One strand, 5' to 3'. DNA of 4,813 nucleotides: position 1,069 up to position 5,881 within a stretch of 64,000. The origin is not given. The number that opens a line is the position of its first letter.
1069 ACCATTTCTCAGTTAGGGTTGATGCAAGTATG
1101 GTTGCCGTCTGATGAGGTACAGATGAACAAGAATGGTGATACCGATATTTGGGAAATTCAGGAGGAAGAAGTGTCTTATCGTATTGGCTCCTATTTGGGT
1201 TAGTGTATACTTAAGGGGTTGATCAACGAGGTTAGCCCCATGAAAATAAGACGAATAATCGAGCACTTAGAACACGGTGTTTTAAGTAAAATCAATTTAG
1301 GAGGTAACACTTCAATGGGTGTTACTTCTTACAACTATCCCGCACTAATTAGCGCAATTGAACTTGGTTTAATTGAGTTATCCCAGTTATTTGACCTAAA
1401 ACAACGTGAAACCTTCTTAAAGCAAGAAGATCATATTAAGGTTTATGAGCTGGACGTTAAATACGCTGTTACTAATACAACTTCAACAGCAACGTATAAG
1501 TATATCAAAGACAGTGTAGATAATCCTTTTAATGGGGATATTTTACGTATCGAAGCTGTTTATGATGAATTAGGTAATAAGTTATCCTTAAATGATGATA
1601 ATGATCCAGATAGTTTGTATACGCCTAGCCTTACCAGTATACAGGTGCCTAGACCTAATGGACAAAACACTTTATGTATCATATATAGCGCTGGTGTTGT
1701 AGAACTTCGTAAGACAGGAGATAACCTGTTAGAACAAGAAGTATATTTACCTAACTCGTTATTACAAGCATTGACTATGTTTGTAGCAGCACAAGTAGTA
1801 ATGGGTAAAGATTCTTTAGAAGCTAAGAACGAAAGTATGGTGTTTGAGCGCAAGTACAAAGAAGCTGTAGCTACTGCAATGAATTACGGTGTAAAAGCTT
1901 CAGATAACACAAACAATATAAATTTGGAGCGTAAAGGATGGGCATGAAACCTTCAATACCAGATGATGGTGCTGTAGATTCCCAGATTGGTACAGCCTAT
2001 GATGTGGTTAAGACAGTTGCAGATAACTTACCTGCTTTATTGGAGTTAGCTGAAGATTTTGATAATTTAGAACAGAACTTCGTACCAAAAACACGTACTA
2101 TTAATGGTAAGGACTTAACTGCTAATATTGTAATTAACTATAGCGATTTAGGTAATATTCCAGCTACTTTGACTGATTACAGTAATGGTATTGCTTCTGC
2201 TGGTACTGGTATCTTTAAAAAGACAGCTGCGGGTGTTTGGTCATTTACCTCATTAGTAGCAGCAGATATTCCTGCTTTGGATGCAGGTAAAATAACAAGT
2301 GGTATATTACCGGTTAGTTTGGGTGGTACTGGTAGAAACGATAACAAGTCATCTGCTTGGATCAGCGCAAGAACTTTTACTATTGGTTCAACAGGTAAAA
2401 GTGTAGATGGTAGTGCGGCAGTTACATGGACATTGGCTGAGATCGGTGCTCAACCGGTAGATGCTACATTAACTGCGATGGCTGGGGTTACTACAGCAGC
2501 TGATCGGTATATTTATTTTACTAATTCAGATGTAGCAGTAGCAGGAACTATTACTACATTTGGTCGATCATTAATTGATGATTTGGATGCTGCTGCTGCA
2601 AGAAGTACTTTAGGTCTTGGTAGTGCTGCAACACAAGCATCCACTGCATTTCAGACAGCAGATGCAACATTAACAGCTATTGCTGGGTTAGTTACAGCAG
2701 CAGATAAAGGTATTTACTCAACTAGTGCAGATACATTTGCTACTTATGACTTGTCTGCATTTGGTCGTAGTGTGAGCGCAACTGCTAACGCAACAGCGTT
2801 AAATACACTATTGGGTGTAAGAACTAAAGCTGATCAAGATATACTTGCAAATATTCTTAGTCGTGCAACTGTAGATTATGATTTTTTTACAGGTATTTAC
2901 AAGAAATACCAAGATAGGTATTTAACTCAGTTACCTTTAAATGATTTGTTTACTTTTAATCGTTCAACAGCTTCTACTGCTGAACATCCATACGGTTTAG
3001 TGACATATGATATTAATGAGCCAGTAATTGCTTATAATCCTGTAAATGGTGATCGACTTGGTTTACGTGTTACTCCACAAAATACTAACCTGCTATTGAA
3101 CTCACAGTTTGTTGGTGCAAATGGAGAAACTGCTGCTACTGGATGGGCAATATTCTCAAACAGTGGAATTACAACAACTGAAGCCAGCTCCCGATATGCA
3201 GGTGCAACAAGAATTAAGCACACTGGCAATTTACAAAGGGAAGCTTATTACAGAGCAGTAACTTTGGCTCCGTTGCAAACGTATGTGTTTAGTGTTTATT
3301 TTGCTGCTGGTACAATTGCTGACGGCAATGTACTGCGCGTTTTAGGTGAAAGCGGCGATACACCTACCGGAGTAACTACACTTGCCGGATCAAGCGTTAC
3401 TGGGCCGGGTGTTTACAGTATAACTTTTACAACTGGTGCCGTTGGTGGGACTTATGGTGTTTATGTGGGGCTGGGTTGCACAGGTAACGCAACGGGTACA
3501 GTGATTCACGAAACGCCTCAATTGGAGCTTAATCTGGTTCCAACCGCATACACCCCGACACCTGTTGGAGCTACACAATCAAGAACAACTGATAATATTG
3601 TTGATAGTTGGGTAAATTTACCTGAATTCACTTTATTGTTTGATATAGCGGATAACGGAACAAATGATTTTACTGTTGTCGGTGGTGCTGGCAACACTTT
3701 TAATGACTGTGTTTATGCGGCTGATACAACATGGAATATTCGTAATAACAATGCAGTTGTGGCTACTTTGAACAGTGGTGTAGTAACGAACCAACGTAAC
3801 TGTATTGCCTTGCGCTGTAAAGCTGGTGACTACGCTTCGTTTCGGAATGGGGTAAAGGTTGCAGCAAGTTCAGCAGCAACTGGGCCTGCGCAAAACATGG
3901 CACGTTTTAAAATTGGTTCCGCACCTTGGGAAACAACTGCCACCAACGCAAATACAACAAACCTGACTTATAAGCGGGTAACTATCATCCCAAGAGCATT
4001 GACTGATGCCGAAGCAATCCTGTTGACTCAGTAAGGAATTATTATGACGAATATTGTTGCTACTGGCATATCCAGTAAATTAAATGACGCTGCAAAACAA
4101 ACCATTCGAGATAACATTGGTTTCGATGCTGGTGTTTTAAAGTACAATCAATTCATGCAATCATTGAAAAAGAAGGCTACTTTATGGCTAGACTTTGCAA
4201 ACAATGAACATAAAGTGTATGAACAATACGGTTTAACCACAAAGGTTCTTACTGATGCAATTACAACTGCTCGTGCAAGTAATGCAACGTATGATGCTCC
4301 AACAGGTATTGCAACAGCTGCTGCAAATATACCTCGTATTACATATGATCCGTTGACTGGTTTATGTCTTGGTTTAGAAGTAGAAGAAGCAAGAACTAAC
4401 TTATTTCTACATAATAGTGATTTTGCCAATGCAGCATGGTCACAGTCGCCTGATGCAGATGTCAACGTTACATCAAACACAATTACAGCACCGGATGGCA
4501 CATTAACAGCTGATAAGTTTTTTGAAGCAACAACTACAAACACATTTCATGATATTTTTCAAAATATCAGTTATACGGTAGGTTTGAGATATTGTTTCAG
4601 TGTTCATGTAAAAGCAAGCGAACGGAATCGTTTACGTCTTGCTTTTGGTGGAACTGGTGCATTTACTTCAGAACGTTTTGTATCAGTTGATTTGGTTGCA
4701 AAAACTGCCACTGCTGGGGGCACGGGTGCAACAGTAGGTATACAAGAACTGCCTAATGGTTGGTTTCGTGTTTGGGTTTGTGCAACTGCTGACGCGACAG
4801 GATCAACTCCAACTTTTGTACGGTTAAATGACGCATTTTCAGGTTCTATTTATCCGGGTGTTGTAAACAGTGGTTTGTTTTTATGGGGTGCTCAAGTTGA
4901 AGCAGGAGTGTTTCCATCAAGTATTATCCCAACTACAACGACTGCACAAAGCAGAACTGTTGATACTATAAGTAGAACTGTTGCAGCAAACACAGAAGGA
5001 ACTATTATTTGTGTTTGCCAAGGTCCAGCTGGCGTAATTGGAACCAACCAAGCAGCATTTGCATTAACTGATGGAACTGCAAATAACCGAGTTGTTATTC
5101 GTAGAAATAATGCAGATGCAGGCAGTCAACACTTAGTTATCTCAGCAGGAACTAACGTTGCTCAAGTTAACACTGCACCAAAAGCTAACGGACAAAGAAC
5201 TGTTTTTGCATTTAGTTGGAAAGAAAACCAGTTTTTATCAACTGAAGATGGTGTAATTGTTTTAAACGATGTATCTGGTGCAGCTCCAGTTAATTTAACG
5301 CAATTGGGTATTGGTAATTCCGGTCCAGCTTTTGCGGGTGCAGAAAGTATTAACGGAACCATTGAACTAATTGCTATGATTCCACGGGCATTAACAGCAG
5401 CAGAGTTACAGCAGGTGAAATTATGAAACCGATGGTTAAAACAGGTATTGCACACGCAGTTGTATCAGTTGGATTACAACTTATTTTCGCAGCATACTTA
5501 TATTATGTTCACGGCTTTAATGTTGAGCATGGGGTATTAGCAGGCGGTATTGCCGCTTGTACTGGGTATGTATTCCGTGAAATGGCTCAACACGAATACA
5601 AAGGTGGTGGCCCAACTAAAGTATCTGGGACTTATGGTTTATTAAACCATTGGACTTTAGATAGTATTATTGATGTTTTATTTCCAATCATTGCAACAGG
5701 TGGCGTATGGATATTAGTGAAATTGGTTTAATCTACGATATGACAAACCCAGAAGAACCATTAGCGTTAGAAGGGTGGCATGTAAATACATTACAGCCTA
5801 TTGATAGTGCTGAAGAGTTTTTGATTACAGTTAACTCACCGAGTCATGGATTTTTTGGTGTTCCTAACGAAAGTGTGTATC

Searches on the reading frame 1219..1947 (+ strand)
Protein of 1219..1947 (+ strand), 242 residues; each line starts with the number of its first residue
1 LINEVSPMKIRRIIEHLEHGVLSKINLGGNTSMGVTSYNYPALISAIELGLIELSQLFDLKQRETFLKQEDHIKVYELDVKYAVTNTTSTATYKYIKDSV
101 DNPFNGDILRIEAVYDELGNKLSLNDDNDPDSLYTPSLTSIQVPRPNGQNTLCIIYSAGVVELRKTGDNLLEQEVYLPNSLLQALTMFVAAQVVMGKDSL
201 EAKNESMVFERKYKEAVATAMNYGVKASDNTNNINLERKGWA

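Call 26: search_protein_families(library=phrogs, proteins=[window:1219-1947:+], max_evalue=0.001)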
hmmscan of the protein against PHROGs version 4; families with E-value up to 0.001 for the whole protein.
window:1219-1947:+ (242 aa): 1 family
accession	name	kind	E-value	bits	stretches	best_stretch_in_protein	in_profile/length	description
phrog_2125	-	head and packaging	1.6e-56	192.6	1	8-241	1-233/234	virion structural protein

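Call 68: search_protein_families(library=pfam, proteins=[window:1219-1947:+], max_evalue=0.1)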
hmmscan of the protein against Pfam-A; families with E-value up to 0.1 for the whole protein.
window:1219-1947:+ (242 aa): 0 families

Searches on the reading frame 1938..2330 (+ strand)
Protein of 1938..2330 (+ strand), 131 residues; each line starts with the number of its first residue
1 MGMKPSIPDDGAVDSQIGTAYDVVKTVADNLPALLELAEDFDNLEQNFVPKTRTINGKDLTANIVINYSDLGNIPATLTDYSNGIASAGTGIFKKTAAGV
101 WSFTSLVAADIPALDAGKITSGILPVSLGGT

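Call 116: search_dna_similar(query=window:1938-2330:+, collection=phages, mode=protein, max_evalue=0.001, max_rows=25, rows=spread)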
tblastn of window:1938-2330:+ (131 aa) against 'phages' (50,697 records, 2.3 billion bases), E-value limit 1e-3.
Records with a match: 6; places in all: 6; records where one place covers at least 80% of the query: 0.
Best place of each record, by identity: 80-90% 5; 60-80% 1.
By first word of the organism name: Pseudomonas 5; Citexvirus 1.
By host as written in the record: Pseudomonas aeruginosa 2; Pseudomonas aeruginosa (strain PA158) 2; Pseudomonas aeruginosa PA 158 1; Pseudomonas aeruginosa 188 1.
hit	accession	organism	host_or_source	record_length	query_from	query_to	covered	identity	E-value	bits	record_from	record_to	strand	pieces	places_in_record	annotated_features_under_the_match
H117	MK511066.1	Pseudomonas phage vB_Pae_BR319a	Pseudomonas aeruginosa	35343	104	131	21%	82.1%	4e-5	47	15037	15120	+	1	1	tail fiber protein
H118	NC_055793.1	Pseudomonas phage vB_Pae_BR319a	Pseudomonas aeruginosa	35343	104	131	21%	82.1%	4e-5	47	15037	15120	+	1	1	tail protein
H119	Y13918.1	Citexvirus phiCTX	Pseudomonas aeruginosa PA 158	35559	104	131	21%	82.1%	4e-5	47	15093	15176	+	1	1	none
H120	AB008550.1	Pseudomonas phage phiCTX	Pseudomonas aeruginosa (strain PA158)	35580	104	131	21%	82.1%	4e-5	47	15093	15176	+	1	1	unnamed protein product; orf20; similar to H gene of P2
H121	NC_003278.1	Pseudomonas phage phiCTX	Pseudomonas aeruginosa (strain PA158)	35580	104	131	21%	82.1%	4e-5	47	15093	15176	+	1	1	hypothetical protein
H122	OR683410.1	Pseudomonas phage Sirocco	Pseudomonas aeruginosa 188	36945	104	131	21%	78.6%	1e-4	45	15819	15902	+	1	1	tail fiber protein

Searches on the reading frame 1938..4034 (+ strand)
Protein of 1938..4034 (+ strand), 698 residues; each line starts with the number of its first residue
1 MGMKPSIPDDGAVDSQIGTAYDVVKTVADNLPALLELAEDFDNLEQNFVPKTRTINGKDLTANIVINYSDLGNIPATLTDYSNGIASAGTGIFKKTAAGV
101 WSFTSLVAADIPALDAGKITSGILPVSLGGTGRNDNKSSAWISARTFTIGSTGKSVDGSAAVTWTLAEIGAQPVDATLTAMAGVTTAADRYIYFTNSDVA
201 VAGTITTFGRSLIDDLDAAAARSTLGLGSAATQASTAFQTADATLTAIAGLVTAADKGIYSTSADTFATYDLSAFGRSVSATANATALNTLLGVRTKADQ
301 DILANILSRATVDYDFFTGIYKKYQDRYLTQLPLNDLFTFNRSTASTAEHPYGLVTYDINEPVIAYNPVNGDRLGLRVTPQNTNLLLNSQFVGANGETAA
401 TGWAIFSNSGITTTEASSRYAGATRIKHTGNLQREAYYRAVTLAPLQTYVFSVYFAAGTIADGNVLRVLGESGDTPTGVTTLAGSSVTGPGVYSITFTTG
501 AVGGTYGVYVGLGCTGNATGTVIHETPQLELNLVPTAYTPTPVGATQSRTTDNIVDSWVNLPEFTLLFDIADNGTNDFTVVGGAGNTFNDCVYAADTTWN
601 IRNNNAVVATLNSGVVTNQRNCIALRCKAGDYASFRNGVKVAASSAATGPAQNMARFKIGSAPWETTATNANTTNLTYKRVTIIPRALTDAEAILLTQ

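Call 26: search_protein_families(library=phrogs, proteins=[window:1938-4034:+], max_evalue=0.001)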
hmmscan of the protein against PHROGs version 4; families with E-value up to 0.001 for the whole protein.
window:1938-4034:+ (698 aa): 10 families
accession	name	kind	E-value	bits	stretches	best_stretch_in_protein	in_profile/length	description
phrog_36707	-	tail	7.9e-19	69.5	2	170-233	111-174/288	tail fiber protein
phrog_2631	-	tail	2.1e-14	54.1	2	161-236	409-484/644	tail fiber protein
phrog_11303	-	tail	4.6e-09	37.5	2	171-234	90-153/231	tail fiber protein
phrog_24210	-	tail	5.6e-09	36.8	1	235-305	67-137/303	tail fiber protein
phrog_26292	-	tail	5.4e-08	32.1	1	96-226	232-364/1190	tail fiber protein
phrog_7032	-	tail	6e-08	32.2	1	161-227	314-381/866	tail fiber protein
phrog_2097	-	tail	9.6e-08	32.2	1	138-232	123-212/644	tail fiber protein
phrog_454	-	tail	1.1e-07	31.4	1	160-234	424-496/1376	tail fiber protein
phrog_2282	-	tail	3.8e-07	30.5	1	149-444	131-259/547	tail fiber protein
phrog_24607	-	tail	0.00015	21.3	1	234-293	92-152/674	tail protein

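Call 68: search_protein_families(library=pfam, proteins=[window:1938-4034:+], max_evalue=0.1)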
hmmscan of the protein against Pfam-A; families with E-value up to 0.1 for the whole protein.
window:1938-4034:+ (698 aa): 0 families

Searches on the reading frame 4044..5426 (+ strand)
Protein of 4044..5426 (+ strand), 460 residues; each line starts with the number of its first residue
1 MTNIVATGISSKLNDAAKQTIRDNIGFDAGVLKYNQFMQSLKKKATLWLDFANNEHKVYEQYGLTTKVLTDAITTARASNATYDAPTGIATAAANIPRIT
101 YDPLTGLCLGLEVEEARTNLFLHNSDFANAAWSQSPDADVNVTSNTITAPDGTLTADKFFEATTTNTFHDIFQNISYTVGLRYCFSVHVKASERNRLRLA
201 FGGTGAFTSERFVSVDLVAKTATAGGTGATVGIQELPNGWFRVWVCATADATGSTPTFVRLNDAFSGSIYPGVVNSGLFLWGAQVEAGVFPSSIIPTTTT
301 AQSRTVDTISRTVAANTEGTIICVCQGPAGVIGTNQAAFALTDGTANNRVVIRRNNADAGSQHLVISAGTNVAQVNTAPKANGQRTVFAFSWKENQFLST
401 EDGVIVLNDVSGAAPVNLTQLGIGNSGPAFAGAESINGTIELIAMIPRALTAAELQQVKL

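Call 26: search_protein_families(library=phrogs, proteins=[window:4044-5426:+], max_evalue=0.001)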
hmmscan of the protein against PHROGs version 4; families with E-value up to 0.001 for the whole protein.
window:4044-5426:+ (460 aa): 5 families
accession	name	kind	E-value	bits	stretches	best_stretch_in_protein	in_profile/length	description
phrog_5939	-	tail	1.8e-53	183.2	1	46-458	356-760/801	tail protein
phrog_34853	-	unknown function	2.9e-29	103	1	71-323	31-279/555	-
phrog_11600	-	unknown function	1.6e-11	45.2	1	53-305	43-288/343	-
phrog_1419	-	tail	3.3e-11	43.1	1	74-454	402-788/793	tail protein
phrog_18802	-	head and packaging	1.7e-06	25.8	1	16-178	1898-2050/3007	virion structural protein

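Call 68: search_protein_families(library=pfam, proteins=[window:4044-5426:+], max_evalue=0.1)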
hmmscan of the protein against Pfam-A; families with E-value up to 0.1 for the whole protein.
window:4044-5426:+ (460 aa): 0 families

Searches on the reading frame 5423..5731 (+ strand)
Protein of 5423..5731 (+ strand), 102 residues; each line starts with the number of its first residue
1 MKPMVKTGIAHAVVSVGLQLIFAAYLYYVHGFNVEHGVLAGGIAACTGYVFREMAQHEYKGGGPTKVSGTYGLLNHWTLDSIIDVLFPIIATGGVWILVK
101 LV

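Call 26: search_protein_families(library=phrogs, proteins=[window:5423-5731:+], max_evalue=0.001)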
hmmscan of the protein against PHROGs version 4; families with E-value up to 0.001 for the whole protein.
window:5423-5731:+ (102 aa): 1 family
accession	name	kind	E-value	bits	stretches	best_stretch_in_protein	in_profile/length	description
phrog_1443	-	unknown function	1.1e-06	29.6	1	7-100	4-95/97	-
